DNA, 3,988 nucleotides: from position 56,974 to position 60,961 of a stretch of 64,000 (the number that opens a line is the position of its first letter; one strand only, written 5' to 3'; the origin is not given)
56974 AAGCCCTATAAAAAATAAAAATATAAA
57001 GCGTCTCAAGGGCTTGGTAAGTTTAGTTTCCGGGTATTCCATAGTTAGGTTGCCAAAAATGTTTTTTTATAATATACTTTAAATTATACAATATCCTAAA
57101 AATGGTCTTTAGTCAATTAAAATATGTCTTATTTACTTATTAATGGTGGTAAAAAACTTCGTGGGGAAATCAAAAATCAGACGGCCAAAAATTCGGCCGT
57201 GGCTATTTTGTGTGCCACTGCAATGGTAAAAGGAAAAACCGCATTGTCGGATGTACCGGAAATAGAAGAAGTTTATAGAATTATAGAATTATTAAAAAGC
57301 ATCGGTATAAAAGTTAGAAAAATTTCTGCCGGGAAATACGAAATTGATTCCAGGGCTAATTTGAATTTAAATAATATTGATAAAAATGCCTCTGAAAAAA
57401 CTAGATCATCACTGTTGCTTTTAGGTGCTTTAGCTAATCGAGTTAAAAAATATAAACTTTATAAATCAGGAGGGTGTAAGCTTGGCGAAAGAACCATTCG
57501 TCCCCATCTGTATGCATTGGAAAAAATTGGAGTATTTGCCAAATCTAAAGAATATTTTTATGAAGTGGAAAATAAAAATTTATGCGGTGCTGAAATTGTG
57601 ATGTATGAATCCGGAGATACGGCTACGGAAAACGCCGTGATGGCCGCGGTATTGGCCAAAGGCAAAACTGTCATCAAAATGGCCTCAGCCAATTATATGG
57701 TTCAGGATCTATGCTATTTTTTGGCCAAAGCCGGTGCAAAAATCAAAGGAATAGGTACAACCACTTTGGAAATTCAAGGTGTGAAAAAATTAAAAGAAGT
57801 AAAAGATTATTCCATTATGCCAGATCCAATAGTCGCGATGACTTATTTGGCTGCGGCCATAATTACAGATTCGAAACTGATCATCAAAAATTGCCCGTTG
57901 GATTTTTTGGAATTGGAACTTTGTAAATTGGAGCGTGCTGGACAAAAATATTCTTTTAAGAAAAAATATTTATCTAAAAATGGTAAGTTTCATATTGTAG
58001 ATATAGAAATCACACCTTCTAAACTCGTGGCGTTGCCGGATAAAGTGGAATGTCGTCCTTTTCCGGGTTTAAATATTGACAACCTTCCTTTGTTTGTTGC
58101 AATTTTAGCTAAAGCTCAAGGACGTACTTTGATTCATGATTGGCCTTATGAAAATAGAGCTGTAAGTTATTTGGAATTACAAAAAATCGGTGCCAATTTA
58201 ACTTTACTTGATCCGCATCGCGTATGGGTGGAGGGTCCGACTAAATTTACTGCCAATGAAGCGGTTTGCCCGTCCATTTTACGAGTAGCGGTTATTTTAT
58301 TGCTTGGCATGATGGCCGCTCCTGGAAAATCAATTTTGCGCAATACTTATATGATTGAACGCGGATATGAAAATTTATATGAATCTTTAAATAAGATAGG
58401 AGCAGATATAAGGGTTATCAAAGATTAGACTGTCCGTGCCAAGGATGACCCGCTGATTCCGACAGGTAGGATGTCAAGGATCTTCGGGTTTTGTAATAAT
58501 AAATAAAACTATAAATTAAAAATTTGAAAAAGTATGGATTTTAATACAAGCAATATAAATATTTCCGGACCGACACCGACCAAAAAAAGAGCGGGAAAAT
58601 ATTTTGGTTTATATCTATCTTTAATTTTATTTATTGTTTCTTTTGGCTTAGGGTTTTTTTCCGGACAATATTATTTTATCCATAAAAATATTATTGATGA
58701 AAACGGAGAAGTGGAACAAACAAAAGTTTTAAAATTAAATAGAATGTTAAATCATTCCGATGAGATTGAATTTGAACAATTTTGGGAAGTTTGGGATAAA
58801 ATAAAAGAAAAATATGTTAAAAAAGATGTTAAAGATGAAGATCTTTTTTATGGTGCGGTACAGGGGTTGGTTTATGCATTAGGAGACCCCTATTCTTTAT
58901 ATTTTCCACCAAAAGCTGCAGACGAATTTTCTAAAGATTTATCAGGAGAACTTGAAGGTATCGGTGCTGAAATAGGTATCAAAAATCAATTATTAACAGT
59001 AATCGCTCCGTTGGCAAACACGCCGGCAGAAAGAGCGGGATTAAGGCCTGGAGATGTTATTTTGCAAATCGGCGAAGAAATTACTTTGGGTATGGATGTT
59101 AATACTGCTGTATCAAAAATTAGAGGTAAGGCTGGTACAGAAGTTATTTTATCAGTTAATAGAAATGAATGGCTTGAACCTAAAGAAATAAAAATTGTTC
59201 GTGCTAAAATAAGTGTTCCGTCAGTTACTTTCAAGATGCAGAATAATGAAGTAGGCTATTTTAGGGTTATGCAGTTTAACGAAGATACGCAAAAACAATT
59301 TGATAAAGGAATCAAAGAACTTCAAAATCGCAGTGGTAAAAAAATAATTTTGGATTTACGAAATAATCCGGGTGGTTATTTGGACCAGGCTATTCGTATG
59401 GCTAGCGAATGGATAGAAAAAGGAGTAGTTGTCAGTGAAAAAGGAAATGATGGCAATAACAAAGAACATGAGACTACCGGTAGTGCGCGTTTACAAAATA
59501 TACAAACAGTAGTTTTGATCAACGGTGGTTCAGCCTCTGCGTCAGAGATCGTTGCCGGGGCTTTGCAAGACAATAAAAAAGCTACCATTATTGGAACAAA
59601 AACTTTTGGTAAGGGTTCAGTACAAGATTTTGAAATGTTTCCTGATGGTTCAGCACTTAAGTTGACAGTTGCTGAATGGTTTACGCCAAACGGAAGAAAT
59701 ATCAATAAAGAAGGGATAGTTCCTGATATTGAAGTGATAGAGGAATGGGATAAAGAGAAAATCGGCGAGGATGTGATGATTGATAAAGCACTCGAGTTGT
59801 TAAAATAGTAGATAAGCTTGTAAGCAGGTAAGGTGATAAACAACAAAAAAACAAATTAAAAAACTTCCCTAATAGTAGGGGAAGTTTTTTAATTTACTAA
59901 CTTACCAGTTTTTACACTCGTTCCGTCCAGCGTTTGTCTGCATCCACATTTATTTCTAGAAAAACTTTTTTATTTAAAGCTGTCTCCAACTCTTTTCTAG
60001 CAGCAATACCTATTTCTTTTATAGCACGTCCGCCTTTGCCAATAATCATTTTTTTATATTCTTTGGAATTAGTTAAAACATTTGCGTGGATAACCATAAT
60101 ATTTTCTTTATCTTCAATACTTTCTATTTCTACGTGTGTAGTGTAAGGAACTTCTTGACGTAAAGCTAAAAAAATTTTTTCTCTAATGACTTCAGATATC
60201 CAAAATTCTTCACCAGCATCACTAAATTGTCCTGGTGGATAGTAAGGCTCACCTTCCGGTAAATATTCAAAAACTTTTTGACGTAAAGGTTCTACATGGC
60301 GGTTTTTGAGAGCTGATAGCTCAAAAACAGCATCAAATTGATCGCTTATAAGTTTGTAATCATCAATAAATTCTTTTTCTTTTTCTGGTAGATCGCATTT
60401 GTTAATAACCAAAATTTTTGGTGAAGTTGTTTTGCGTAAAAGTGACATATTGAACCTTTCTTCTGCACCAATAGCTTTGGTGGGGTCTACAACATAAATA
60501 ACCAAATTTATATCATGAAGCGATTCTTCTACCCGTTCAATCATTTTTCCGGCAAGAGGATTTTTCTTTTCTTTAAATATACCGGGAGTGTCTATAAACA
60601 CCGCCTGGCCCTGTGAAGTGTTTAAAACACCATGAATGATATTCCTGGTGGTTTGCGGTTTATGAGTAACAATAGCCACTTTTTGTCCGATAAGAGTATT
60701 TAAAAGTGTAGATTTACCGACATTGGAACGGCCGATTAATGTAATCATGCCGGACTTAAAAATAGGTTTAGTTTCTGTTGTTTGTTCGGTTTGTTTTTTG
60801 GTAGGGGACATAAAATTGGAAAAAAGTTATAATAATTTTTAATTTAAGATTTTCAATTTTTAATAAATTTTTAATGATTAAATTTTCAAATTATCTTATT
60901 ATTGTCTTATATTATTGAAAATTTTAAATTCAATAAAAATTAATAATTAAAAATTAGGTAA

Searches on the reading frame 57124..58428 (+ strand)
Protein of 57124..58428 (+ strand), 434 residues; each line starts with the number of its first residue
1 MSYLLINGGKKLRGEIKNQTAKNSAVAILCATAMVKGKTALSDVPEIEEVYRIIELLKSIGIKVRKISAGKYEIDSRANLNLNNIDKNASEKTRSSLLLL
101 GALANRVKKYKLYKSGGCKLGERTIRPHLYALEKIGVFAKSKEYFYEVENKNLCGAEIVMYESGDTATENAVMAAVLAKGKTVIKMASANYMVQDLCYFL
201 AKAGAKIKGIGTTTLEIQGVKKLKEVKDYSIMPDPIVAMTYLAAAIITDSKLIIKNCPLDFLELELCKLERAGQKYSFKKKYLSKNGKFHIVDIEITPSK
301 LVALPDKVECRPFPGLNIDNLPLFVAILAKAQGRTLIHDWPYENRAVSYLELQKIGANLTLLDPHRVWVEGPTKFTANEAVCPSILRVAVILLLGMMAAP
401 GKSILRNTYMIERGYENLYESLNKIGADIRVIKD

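Call 70: search_protein_families(library=pfam, proteins=[window:57124-58428:+], max_evalue=0.000001)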
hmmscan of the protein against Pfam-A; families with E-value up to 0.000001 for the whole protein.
window:57124-58428:+ (434 aa): 1 family
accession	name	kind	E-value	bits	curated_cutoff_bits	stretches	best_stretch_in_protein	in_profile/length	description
PF00275.25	EPSP_synthase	-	1.7e-46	159.2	22.8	1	7-422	2-417/417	EPSP synthase (3-phosphoshikimate 1-carboxyvinyltransferase)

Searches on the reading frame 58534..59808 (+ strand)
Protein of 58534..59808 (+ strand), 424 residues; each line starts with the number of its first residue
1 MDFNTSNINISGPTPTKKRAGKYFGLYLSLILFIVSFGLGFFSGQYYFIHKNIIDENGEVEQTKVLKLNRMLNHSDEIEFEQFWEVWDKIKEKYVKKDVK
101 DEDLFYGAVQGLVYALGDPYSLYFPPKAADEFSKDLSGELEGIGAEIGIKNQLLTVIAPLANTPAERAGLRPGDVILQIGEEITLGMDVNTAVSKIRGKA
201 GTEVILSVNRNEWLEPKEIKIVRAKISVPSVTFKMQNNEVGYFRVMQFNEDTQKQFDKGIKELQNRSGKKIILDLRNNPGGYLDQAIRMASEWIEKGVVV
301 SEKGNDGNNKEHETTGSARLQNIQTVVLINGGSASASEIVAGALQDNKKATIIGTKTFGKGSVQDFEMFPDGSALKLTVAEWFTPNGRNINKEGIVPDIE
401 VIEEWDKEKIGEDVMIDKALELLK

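Call 70: search_protein_families(library=pfam, proteins=[window:58534-59808:+], max_evalue=0.000001)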
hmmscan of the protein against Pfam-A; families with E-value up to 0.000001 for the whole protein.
window:58534-59808:+ (424 aa): 4 families
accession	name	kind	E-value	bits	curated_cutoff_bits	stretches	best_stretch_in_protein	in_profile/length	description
PF03572.23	Peptidase_S41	-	4.4e-56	189.4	24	1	240-401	2-165/165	Peptidase family S41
PF22694.1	CtpB_N-like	-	1.2e-10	42.2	27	1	47-124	9-81/85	Activating protease CtpB N-terminal domain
PF17820.7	PDZ_6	-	6.5e-10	39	27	1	158-210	4-54/54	PDZ domain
PF13180.12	PDZ_2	-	4e-07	30.7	27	1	152-214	12-73/80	PDZ domain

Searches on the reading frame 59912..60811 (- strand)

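Call 70: search_protein_families(library=pfam, proteins=[window:59912-60811:-], max_evalue=0.000001)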
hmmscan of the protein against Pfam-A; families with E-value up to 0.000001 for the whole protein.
window:59912-60811:- (299 aa): 8 families
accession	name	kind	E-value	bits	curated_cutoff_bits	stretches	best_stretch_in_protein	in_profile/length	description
PF01926.29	MMR_HSR1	-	3.4e-25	88.8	21.9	1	23-138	2-113/113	50S ribosome-binding GTPase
PF02421.24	FeoB_N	-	1e-13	51.5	27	1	23-179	3-155/156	Ferrous iron transport protein B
PF07650.23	KH_2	-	1.2e-12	47.9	22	1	220-295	1-77/78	KH domain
PF00009.33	GTP_EFTU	-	6.8e-11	42.5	26.5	1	54-185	55-187/188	Elongation factor Tu GTP binding domain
PF03193.22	RsgA_GTPase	-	3.5e-10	40.4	30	1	5-78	91-168/174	RsgA GTPase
PF00350.29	Dynamin_N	-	7.4e-10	39.5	27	0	23-60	1-37/168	Dynamin family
PF04548.22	AIG1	-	2.8e-08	33.8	27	1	23-128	3-110/212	AIG1 family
PF10662.15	PduV-EutP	-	8.3e-07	29.3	21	0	23-178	4-139/143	Ethanolamine utilisation - propanediol utilisation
